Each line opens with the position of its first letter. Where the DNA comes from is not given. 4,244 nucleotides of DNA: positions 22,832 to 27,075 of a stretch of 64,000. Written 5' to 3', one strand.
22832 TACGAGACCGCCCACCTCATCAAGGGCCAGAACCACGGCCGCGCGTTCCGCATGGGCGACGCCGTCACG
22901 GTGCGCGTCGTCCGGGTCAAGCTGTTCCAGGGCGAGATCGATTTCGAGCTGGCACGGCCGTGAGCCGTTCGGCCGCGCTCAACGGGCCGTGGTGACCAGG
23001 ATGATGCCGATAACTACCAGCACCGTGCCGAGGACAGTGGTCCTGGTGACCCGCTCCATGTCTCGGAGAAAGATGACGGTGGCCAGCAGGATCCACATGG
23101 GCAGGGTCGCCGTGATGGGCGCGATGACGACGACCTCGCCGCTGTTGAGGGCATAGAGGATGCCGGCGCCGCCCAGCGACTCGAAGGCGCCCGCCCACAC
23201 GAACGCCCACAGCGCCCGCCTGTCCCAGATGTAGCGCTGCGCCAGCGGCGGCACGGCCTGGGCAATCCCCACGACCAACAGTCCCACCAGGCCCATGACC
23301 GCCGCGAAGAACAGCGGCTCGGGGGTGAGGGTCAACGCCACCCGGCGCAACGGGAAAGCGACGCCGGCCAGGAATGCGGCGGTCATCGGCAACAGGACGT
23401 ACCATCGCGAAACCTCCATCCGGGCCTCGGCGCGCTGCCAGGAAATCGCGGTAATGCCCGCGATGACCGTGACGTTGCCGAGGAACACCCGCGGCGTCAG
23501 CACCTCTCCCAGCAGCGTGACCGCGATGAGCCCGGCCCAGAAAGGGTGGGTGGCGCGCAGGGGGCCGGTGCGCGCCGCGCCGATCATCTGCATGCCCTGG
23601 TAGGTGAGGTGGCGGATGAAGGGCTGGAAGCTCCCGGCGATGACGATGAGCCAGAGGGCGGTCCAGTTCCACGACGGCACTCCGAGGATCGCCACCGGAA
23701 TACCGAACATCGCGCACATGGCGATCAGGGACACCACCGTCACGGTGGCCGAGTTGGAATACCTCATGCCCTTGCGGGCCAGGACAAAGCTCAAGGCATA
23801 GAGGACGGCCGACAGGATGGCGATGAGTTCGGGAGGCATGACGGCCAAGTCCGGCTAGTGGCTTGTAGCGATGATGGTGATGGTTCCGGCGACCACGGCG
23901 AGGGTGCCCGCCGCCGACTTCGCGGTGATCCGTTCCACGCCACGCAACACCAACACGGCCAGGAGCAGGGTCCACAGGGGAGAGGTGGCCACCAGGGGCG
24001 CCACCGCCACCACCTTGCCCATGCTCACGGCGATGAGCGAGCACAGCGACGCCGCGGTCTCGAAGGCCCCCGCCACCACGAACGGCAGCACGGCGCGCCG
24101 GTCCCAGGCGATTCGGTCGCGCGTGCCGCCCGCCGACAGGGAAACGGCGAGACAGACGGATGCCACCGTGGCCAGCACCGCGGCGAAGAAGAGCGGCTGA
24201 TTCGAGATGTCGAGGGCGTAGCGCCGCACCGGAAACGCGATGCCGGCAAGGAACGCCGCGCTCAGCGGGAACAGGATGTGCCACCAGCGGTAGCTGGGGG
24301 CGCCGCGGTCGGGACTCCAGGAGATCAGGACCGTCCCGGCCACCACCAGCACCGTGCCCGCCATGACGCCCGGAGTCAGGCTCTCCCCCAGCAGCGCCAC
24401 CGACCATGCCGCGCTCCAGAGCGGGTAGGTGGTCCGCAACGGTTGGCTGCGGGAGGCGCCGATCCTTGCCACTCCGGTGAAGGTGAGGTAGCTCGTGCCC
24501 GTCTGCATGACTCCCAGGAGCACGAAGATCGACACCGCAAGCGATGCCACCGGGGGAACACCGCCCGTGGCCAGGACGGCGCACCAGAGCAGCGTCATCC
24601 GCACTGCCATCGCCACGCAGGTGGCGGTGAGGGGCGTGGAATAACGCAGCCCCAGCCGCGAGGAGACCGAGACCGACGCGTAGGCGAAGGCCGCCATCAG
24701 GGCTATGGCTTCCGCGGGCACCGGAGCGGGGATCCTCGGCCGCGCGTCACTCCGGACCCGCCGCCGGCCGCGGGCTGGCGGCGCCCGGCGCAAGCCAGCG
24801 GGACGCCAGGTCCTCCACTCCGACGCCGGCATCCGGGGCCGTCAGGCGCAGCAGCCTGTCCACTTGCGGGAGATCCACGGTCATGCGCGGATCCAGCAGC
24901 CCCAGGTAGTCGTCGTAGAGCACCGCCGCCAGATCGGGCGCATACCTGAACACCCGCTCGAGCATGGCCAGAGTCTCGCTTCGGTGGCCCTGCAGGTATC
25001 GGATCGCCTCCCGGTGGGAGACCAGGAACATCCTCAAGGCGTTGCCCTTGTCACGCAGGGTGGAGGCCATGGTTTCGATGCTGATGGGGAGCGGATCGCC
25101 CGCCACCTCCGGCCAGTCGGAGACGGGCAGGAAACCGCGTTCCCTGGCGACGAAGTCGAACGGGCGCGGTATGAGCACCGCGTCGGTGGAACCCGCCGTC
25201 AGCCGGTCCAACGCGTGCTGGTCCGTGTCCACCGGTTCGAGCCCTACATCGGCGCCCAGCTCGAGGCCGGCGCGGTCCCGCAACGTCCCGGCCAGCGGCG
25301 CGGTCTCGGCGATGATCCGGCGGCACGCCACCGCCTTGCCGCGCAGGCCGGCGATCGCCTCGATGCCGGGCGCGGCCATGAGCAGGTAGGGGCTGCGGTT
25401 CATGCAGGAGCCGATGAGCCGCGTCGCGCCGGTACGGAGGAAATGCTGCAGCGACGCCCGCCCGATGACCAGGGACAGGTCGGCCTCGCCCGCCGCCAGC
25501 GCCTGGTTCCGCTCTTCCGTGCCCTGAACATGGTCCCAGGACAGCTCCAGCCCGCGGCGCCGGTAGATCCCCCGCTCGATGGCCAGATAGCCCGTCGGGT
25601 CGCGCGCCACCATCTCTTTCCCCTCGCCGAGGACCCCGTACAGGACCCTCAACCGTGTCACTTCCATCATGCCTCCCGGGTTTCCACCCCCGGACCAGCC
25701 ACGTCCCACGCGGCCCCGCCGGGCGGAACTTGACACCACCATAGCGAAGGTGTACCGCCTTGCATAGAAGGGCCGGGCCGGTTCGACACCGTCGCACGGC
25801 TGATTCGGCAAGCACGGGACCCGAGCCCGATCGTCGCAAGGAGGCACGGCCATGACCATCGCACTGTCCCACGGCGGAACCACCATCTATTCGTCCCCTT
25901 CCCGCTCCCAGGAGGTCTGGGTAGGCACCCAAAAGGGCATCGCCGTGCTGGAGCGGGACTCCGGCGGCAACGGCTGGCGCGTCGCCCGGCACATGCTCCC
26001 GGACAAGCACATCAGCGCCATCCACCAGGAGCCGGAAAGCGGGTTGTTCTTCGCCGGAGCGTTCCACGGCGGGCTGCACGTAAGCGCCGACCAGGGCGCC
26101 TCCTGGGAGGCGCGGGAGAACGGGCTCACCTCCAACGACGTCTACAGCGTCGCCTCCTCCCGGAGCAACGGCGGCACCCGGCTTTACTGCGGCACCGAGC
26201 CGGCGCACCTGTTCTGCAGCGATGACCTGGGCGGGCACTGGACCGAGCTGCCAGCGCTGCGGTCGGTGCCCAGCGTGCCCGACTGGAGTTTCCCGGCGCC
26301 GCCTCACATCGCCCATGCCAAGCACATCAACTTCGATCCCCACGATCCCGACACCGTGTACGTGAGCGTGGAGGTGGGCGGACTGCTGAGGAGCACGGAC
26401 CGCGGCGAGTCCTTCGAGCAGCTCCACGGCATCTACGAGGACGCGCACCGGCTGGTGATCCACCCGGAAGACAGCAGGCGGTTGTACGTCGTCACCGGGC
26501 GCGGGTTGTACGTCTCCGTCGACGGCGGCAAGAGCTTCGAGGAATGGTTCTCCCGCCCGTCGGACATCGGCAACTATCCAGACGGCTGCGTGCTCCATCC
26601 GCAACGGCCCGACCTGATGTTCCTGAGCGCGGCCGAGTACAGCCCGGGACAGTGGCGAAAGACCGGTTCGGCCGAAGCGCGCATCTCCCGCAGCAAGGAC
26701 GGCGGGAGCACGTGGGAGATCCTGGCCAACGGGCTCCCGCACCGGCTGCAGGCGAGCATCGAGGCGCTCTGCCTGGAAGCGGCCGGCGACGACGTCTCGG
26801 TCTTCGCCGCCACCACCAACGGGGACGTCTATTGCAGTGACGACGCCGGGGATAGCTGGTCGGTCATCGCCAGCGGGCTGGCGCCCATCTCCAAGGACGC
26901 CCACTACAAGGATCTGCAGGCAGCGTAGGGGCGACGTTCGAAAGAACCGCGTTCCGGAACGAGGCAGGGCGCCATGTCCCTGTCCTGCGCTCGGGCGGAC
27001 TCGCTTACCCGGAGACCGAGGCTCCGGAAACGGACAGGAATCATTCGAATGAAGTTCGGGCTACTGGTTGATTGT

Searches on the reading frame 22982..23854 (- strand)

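Call 95: search_protein_families(library=pfam, proteins=[window:22982-23854:-], max_evalue=0.00001)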
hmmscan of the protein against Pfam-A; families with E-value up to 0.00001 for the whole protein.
window:22982-23854:- (291 aa): 1 family
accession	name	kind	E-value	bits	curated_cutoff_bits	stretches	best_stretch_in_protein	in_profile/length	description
PF00892.27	EamA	-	4e-26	92.3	28.2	2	9-138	4-134/135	EamA-like transporter family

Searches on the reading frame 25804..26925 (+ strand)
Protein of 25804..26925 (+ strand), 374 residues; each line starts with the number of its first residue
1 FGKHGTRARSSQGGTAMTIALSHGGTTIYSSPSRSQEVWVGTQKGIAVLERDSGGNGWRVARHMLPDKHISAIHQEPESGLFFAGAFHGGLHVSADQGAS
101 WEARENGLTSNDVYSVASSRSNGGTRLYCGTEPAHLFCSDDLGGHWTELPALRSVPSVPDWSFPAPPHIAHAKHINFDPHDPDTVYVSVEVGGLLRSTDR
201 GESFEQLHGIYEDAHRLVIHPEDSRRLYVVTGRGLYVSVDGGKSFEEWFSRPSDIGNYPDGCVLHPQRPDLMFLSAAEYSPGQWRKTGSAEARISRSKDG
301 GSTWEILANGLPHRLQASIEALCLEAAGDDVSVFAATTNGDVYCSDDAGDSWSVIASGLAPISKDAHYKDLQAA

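Call 95: search_protein_families(library=pfam, proteins=[window:25804-26925:+], max_evalue=0.00001)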
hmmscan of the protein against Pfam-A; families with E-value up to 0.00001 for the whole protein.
window:25804-26925:+ (374 aa): 3 families
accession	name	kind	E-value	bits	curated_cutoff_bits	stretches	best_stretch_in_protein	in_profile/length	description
PF15902.12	Sortilin-Vps10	-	3.4e-18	66.1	33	1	194-309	3-114/446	Sortilin, neurotensin receptor 3,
PF02012.26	BNR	-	6.4e-10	37.9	27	0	343-353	1-11/12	BNR/Asp-box repeat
PF14870.12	PSII_BNR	-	2.6e-08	33.9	27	0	90-159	39-107/303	Photosynthesis system II assembly factor YCF48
